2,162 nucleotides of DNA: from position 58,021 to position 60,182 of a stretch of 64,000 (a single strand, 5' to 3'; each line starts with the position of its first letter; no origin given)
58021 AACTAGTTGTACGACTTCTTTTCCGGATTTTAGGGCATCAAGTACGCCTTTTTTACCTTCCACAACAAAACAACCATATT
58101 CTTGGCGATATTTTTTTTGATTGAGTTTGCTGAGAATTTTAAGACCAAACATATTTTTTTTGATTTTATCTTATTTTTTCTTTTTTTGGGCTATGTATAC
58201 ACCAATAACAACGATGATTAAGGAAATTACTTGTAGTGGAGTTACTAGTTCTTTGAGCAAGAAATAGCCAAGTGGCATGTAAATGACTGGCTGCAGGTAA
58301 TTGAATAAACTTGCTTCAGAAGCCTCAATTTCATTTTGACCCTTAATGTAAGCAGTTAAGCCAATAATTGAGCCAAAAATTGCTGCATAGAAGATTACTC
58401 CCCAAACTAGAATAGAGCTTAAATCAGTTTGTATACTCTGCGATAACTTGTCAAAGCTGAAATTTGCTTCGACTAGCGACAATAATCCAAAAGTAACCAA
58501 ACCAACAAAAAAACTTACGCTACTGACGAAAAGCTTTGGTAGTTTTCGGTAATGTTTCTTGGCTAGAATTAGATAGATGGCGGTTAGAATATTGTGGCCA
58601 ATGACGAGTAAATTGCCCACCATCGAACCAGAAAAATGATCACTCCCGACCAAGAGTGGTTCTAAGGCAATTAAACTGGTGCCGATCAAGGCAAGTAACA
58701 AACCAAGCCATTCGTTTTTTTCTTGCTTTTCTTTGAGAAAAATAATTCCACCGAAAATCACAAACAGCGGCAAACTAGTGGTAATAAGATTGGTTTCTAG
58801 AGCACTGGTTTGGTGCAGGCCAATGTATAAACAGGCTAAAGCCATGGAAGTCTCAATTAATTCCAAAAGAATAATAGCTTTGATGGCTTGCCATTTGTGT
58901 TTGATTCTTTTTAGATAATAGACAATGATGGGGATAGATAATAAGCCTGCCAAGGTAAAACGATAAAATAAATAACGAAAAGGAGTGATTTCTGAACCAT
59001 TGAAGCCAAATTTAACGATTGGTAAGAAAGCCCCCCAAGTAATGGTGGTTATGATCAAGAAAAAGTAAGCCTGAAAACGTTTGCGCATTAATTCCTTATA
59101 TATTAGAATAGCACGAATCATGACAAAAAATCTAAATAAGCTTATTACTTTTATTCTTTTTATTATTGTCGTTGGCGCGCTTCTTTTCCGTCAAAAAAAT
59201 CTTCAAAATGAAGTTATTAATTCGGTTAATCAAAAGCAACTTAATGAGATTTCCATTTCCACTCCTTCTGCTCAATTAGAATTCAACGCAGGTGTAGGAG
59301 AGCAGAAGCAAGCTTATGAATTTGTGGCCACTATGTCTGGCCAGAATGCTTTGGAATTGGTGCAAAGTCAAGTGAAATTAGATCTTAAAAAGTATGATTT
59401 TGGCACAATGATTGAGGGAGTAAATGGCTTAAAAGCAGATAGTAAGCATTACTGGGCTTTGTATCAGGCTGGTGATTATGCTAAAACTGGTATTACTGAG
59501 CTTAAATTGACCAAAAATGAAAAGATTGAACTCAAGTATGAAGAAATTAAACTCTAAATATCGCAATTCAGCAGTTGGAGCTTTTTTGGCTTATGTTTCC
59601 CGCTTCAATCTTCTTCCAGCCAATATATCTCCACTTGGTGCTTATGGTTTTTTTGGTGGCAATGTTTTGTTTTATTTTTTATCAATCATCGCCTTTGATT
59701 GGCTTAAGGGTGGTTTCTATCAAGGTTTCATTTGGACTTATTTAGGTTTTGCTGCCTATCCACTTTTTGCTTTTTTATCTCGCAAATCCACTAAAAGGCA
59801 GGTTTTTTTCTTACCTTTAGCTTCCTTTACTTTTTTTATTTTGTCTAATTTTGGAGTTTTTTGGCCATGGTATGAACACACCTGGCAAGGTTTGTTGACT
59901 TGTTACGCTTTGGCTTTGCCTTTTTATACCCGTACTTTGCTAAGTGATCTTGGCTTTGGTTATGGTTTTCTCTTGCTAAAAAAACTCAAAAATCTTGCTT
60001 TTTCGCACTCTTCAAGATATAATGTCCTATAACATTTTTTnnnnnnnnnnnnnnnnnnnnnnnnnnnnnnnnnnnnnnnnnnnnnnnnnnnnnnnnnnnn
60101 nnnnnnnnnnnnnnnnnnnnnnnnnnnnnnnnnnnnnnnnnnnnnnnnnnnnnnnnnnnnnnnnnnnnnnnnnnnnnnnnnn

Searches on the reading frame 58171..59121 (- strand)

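Call 48: search_protein_families(library=pfam, proteins=[window:58171-59121:-], max_evalue=0.001)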
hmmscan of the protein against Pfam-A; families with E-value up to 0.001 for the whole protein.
window:58171-59121:- (316 aa): 2 families
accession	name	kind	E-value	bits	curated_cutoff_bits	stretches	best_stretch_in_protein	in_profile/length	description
PF00892.27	EamA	-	1.9e-38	132.2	28.2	2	168-310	2-132/135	EamA-like transporter family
PF03151.22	TPT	-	8.1e-08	32.4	30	1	69-243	54-229/291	Triose-phosphate Transporter family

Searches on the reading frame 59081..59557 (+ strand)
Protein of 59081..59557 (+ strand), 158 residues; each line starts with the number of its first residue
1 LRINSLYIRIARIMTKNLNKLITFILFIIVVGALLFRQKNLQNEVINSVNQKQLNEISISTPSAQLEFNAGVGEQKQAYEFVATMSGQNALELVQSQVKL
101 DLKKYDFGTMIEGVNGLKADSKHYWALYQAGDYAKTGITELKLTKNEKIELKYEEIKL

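Call 3: search_protein_families(library=pfam, proteins=[window:59081-59557:+], max_evalue=0.1)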
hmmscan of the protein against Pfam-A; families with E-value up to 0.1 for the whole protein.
window:59081-59557:+ (158 aa): 2 families
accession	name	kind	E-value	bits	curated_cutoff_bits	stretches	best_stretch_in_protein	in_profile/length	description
PF14478.12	DUF4430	-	3.1e-08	34.4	23.8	1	87-154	1-71/72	Domain of unknown function (DUF4430)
PF16492.10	Cadherin_C_2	-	0.094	13.9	31.5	0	23-87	16-77/85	Cadherin cytoplasmic C-terminal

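Call 4: search_protein_families(library=ncbifam, proteins=[window:59081-59557:+], max_evalue=0.1)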
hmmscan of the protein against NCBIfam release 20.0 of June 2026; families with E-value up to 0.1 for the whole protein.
window:59081-59557:+ (158 aa): 0 families

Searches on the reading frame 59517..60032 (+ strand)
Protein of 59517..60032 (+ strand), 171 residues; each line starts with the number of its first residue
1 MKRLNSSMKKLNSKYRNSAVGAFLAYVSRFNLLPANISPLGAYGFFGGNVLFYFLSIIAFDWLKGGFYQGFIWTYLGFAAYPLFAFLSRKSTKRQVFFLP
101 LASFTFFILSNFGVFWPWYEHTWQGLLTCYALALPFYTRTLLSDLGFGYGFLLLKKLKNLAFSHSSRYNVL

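Call 3: search_protein_families(library=pfam, proteins=[window:59517-60032:+], max_evalue=0.1)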
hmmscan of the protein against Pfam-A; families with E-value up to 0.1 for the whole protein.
window:59517-60032:+ (171 aa): 1 family
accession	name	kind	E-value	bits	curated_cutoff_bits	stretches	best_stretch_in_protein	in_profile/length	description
PF20221.3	DUF6580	-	4.2e-20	73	27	1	19-151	11-148/162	Family of unknown function (DUF6580)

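Call 4: search_protein_families(library=ncbifam, proteins=[window:59517-60032:+], max_evalue=0.1)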
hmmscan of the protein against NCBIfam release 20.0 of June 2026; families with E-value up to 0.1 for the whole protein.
window:59517-60032:+ (171 aa): 0 families
